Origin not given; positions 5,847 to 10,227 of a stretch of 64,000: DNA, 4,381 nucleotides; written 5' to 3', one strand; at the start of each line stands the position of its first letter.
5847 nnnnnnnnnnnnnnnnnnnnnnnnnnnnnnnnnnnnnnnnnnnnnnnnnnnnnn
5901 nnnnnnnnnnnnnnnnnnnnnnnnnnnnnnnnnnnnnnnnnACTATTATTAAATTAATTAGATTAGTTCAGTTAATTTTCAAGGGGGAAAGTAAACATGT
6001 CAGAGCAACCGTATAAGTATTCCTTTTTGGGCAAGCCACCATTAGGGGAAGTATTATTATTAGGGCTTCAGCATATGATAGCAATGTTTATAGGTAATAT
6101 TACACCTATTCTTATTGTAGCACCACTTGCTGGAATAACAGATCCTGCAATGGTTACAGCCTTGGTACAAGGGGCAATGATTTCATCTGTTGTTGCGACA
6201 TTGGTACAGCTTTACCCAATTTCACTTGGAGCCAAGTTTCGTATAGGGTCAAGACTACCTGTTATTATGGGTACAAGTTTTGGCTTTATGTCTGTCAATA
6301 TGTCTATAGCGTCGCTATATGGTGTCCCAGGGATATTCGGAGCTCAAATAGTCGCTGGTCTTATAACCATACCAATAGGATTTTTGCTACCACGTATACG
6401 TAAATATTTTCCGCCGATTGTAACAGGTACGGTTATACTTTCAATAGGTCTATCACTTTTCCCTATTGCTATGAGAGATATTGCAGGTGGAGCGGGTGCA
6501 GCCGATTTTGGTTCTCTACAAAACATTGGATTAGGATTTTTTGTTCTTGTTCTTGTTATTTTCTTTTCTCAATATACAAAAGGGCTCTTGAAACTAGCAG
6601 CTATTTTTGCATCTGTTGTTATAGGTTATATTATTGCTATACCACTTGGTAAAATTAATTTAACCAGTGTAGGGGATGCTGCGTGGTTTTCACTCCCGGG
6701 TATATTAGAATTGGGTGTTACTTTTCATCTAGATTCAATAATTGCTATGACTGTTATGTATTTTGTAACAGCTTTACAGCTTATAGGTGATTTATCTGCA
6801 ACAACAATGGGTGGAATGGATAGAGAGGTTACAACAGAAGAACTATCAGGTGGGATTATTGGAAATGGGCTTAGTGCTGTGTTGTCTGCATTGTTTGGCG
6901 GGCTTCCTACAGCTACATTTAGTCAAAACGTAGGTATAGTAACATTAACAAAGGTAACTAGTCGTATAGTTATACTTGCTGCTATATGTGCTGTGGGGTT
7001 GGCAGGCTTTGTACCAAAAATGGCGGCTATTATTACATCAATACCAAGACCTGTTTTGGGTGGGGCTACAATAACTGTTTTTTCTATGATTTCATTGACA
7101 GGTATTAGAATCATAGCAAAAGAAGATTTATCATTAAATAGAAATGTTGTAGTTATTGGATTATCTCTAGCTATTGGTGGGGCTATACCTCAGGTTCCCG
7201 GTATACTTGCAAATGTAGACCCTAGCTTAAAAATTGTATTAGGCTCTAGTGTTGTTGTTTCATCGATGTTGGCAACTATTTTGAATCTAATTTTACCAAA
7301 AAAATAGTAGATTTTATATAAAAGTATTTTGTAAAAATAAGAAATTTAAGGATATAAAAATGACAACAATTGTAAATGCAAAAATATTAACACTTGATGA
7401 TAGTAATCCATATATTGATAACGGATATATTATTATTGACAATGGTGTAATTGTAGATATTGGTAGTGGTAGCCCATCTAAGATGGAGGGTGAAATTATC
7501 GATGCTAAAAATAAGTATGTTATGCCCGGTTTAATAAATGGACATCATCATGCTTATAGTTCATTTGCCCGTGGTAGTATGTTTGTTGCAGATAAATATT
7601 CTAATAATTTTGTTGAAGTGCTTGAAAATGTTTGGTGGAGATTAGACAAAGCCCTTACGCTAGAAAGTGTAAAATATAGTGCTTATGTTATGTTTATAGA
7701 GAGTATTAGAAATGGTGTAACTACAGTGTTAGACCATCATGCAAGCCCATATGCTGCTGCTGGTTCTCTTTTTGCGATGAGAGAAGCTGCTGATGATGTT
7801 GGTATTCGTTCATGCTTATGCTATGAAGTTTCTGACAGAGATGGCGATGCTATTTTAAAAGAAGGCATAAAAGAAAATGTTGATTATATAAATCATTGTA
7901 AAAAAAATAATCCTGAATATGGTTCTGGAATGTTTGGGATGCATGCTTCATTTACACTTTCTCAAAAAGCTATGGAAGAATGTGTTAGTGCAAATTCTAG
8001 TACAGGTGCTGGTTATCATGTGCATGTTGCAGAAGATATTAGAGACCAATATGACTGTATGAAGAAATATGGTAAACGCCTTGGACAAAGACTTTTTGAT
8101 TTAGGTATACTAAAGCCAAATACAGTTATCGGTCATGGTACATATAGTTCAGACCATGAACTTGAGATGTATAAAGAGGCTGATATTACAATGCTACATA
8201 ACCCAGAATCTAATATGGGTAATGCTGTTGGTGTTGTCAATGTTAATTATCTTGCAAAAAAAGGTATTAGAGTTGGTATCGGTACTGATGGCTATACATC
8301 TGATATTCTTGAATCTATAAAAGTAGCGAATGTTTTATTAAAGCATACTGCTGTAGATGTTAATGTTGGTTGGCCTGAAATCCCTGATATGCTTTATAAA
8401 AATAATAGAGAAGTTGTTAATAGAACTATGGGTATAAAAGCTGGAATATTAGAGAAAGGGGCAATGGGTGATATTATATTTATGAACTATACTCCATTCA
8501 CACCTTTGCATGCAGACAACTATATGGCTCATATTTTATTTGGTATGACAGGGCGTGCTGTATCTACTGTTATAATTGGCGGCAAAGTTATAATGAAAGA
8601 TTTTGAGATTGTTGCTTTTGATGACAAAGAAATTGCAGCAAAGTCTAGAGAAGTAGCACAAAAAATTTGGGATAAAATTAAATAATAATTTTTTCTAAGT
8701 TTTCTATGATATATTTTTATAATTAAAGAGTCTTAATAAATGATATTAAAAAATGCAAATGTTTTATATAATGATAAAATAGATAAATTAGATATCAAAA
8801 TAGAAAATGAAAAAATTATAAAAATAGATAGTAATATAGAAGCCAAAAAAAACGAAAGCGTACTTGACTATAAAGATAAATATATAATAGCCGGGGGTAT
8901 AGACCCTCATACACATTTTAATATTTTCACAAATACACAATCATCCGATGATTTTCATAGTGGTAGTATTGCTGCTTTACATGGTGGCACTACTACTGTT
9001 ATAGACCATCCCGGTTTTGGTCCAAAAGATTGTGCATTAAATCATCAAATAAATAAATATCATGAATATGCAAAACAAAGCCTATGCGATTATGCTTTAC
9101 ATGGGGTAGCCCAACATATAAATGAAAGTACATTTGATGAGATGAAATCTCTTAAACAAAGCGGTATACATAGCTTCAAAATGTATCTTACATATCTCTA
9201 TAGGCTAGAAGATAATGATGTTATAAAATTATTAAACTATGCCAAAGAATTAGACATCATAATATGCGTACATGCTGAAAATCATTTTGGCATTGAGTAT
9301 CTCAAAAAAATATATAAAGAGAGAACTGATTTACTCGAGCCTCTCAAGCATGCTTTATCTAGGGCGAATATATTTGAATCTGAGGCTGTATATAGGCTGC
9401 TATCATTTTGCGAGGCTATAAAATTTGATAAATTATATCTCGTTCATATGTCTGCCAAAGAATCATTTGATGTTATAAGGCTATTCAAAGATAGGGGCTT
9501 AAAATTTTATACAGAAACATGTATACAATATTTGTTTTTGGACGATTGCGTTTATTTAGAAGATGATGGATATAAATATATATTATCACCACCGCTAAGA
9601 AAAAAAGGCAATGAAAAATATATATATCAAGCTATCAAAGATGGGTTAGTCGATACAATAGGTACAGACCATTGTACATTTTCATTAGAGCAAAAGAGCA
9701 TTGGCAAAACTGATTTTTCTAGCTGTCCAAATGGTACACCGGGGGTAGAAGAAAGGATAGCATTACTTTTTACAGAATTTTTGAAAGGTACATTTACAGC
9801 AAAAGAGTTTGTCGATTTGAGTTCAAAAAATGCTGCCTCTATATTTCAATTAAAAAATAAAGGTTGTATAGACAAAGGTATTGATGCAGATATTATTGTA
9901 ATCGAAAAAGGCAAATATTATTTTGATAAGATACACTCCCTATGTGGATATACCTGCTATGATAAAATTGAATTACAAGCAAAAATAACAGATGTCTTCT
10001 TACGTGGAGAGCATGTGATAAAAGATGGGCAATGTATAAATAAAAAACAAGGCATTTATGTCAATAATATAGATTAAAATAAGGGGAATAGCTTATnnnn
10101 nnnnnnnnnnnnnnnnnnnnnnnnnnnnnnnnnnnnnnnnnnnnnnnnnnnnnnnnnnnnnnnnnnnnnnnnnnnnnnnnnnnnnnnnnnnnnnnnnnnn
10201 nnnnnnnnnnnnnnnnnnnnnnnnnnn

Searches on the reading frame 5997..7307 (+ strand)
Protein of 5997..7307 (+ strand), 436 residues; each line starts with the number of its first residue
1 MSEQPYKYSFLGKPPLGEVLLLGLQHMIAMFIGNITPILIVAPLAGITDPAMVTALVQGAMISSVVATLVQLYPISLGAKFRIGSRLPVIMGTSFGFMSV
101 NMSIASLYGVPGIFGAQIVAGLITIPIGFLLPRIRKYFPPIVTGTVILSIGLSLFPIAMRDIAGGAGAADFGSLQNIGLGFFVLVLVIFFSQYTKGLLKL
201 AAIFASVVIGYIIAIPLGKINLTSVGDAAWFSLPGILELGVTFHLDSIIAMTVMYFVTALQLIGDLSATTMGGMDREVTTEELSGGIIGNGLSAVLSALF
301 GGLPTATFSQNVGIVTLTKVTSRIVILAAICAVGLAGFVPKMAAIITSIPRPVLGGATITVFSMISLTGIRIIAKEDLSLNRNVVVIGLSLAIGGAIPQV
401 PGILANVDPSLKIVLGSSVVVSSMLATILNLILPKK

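Call 77: search_protein_families(library=pfam, proteins=[window:5997-7307:+], max_evalue=0.00001)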
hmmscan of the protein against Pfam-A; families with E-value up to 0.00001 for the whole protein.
window:5997-7307:+ (436 aa): 1 family
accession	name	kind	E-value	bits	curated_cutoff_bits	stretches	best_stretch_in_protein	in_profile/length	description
PF00860.26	Xan_ur_permease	-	8.5e-78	262.2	27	1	18-401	2-387/389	Permease family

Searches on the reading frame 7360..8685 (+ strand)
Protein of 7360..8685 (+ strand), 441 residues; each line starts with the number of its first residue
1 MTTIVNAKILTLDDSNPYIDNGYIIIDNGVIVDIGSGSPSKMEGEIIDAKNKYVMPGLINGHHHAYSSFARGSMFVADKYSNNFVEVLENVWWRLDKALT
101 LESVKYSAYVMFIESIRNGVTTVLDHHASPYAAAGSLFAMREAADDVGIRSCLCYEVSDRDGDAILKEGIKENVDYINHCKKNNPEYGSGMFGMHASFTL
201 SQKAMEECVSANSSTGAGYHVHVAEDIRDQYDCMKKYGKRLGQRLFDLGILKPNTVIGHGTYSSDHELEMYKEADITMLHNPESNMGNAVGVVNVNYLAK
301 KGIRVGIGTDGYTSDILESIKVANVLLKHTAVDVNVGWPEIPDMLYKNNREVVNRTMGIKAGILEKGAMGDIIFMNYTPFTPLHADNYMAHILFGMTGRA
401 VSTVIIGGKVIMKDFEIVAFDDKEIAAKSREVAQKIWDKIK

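Call 77: search_protein_families(library=pfam, proteins=[window:7360-8685:+], max_evalue=0.00001)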
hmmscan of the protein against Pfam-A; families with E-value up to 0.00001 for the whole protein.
window:7360-8685:+ (441 aa): 2 families
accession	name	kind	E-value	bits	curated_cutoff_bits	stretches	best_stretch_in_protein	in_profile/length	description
PF01979.26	Amidohydro_1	-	6e-37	128.1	25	1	53-410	1-344/345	Amidohydrolase family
PF07969.17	Amidohydro_3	-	1.7e-09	38.1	29.7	0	45-80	1-35/472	Amidohydrolase family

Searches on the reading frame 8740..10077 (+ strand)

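Call 77: search_protein_families(library=pfam, proteins=[window:8740-10077:+], max_evalue=0.00001)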
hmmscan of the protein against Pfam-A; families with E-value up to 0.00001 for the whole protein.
window:8740-10077:+ (445 aa): 1 family
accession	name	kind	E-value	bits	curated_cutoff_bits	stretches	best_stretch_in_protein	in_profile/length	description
PF01979.26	Amidohydro_1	-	4.8e-24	85.7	25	1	48-424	1-343/345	Amidohydrolase family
